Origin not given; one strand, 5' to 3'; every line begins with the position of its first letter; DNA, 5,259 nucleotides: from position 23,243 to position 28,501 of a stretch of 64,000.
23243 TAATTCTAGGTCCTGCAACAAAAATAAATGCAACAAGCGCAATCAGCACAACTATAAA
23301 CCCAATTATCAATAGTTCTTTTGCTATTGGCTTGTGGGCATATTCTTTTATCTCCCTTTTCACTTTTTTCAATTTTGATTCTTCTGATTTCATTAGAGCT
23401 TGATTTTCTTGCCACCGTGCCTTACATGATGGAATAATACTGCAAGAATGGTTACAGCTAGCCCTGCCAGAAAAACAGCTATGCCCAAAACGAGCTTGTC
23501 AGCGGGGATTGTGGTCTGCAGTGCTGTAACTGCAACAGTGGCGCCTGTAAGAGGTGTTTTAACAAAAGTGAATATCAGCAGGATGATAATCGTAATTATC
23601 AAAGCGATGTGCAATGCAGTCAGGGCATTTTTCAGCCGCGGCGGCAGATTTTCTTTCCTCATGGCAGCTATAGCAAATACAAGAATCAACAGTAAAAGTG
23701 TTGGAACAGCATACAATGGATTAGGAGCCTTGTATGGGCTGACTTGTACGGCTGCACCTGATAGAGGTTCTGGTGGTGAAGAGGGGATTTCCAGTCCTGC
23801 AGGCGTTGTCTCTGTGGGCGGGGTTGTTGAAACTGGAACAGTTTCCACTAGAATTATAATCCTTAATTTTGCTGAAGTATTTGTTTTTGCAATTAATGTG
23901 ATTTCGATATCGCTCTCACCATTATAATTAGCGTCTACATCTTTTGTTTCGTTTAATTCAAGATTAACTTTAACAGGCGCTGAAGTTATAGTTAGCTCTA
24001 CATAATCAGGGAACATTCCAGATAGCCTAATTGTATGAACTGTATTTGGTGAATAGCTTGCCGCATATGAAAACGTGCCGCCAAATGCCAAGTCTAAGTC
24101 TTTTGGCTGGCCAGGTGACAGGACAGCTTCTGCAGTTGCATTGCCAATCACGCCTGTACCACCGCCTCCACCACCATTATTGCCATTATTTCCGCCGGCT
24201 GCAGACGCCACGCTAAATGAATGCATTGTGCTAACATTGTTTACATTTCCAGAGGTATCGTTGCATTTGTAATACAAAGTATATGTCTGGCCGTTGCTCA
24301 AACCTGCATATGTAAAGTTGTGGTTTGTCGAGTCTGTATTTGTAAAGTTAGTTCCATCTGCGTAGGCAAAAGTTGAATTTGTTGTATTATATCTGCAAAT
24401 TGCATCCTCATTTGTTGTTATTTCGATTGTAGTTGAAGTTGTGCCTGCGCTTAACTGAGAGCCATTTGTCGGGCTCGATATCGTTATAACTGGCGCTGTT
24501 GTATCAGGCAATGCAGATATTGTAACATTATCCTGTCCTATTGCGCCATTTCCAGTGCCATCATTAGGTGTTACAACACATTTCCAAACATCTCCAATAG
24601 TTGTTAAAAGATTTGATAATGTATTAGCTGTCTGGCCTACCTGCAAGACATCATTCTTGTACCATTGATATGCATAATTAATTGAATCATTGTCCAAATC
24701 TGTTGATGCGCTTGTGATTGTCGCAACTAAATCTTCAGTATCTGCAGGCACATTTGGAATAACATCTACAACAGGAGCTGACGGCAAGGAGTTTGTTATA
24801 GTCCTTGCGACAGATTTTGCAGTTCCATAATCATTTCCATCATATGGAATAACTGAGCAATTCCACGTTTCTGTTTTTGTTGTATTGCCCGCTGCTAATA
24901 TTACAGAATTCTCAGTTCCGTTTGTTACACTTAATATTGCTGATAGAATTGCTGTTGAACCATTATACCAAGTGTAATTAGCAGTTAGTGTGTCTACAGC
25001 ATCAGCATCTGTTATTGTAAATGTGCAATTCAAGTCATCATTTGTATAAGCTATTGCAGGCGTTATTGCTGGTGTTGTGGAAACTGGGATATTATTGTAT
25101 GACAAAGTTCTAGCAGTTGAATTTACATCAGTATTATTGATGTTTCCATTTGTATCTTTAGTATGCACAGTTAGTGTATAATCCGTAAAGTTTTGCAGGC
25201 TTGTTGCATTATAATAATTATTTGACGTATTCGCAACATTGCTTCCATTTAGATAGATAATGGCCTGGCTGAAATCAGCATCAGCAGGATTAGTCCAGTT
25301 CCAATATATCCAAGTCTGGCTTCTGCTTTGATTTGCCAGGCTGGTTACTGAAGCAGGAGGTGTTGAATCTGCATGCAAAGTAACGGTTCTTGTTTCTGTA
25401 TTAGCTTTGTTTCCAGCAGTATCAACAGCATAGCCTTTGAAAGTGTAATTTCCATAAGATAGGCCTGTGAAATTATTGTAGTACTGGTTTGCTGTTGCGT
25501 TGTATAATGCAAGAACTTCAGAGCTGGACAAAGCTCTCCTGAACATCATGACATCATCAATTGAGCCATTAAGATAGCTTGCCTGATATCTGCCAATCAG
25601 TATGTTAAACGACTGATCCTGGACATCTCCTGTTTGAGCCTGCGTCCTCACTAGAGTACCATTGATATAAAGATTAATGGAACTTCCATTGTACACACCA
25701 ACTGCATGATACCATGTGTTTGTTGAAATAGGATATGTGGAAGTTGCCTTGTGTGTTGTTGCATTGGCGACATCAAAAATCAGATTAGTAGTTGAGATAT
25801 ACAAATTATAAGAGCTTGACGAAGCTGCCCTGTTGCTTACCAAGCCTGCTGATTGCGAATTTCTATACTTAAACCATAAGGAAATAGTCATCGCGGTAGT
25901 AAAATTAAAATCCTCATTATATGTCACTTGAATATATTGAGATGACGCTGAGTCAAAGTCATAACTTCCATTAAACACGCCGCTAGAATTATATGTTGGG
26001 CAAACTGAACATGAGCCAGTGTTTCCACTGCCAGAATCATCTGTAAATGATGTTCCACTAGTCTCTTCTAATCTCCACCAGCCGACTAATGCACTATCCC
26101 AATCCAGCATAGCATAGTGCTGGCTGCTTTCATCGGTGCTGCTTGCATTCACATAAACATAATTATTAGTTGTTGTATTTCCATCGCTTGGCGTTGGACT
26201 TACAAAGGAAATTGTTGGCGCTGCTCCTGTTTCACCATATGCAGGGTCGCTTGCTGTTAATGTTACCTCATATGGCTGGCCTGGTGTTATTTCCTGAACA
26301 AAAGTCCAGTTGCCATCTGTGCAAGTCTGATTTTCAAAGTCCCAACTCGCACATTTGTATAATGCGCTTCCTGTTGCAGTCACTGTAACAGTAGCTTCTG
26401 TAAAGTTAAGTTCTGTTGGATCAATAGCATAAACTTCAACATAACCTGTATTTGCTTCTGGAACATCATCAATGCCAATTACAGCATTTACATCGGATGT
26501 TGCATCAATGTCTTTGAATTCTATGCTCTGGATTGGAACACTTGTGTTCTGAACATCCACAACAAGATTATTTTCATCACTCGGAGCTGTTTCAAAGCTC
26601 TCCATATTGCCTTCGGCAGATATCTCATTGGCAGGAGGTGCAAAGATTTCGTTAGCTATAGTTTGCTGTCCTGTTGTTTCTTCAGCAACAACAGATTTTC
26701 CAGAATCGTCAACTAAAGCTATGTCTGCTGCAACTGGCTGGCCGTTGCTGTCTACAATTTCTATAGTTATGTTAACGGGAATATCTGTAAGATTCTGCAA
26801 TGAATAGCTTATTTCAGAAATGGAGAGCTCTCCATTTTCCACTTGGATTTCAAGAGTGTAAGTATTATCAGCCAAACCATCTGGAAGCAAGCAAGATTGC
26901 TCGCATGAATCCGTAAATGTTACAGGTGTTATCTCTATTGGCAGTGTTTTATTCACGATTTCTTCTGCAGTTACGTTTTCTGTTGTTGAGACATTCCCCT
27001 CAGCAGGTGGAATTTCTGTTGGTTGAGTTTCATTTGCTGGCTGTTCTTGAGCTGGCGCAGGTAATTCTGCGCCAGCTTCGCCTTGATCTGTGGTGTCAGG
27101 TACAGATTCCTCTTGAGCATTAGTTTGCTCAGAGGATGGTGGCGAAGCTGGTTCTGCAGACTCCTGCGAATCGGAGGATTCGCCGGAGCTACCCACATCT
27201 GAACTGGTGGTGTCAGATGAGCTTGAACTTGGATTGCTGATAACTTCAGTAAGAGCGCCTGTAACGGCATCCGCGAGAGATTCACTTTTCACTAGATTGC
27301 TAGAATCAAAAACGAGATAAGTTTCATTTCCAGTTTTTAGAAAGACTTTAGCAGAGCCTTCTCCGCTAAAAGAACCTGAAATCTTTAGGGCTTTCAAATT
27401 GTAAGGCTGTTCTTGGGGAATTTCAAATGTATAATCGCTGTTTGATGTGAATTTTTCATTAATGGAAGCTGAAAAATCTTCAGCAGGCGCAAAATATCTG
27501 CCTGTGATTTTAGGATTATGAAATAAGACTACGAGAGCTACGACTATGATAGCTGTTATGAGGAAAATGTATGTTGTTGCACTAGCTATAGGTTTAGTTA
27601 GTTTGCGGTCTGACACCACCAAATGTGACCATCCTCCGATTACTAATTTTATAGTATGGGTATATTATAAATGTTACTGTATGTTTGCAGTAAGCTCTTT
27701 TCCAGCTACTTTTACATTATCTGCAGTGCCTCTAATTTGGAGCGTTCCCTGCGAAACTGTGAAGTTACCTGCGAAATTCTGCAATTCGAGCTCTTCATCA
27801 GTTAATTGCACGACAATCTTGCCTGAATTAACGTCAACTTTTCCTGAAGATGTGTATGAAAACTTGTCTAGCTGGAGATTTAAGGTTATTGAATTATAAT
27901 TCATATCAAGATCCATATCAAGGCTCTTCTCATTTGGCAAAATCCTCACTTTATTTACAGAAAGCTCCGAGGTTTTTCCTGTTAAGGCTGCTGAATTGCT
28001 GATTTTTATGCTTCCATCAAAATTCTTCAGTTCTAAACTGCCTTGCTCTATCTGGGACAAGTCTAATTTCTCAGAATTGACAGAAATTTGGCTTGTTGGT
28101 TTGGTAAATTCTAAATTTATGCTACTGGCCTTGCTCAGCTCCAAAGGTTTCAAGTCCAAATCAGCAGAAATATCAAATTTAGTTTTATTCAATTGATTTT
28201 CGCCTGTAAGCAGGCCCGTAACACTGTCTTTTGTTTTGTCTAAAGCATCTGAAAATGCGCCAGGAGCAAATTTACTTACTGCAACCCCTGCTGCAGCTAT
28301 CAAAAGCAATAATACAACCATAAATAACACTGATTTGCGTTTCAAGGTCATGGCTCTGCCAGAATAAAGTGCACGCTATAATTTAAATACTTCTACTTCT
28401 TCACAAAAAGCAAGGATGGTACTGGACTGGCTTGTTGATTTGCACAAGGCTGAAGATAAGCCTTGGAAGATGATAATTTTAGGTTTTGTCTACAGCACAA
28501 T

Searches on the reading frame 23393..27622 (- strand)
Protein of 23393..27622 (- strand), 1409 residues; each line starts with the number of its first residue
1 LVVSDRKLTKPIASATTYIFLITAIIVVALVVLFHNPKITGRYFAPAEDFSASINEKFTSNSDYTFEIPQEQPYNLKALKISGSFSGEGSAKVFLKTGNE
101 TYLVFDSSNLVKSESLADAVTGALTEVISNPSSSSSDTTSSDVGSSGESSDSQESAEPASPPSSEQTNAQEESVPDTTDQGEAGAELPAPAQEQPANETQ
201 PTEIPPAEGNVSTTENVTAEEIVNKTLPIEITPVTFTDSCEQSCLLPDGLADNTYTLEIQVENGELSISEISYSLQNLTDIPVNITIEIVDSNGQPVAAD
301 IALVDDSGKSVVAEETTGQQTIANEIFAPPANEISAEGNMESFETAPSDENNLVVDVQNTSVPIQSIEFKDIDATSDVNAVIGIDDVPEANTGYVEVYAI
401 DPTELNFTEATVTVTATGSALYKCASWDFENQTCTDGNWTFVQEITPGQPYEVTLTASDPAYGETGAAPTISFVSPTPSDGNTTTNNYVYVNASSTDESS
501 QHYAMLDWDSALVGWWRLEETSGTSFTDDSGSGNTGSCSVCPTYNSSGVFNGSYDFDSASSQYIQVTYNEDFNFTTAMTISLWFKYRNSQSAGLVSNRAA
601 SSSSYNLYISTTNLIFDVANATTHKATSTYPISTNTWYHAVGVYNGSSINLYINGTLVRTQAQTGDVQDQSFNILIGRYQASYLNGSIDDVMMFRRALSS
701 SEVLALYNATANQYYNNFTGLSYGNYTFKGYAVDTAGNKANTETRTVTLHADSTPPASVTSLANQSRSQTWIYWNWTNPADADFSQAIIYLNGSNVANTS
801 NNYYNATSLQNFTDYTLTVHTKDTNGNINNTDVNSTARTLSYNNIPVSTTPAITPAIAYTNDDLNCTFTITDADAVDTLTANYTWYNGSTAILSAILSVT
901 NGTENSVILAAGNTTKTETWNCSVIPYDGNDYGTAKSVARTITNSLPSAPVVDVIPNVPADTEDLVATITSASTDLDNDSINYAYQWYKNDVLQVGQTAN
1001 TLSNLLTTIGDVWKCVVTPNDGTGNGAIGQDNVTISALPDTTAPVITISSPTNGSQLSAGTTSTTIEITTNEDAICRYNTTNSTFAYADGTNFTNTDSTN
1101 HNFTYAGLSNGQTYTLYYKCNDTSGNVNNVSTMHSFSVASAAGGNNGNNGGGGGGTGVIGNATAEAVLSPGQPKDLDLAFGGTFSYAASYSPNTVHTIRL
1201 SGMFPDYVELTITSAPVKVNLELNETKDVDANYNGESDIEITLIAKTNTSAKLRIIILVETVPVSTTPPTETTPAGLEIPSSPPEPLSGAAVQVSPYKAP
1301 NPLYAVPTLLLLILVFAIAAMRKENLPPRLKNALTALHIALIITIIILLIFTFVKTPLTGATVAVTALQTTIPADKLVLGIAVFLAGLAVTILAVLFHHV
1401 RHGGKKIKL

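Call 7: search_protein_families(library=pfam, proteins=[window:23393-27622:-], max_evalue=0.01)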
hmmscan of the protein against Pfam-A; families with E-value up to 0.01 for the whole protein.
window:23393-27622:- (1409 aa): 1 family
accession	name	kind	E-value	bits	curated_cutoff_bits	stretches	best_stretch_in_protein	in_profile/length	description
PF13385.13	Laminin_G_3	-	1.3e-26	94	27.6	1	560-703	3-150/151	Concanavalin A-like lectin/glucanases superfamily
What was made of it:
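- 23393..27622 (-): First gene of the operon. It encodes a 1409-aa membrane-anchored surface protein with a Laminin_G_3 domain, an N-terminal TM and three C-terminal TMs. Pfam PF13385, E = 1.3e-26 (call 7).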

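Call 8: search_protein_families(library=ncbifam, proteins=[window:23393-27622:-], max_evalue=0.01)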
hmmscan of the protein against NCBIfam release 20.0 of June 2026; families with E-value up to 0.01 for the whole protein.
window:23393-27622:- (1409 aa): 0 families

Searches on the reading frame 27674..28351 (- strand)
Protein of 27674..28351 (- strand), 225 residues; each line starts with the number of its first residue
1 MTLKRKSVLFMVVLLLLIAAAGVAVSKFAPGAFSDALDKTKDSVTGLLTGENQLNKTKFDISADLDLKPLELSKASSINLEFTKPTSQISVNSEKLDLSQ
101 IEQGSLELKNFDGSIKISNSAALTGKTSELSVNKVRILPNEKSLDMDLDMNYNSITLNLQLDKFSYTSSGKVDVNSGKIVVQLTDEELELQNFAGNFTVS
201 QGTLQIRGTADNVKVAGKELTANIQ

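Call 7: search_protein_families(library=pfam, proteins=[window:27674-28351:-], max_evalue=0.01)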
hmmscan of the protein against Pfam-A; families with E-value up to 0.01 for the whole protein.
window:27674-28351:- (225 aa): 1 family
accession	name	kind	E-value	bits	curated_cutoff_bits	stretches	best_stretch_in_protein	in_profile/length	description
PF17900.6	Peptidase_M1_N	-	0.0059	17.2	25.8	0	57-147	3-91/186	Peptidase M1 N-terminal domain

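Call 8: search_protein_families(library=ncbifam, proteins=[window:27674-28351:-], max_evalue=0.01)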
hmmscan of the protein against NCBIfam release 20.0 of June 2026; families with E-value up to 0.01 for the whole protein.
window:27674-28351:- (225 aa): 2 families
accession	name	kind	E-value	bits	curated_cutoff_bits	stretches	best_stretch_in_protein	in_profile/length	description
TIGR02601.1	autotrns_rpt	repeat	0.0014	18.4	19.85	0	192-206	17-31/32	beta strand repeat protein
NF049997.1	LiaG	equivalog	0.0071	15.6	285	0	88-186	143-234/286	LiaG family protein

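Call 52: search_protein_families(library=phrogs, proteins=[window:27674-28351:-], max_evalue=0.01)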
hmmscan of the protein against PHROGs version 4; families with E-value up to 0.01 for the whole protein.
window:27674-28351:- (225 aa): 0 families
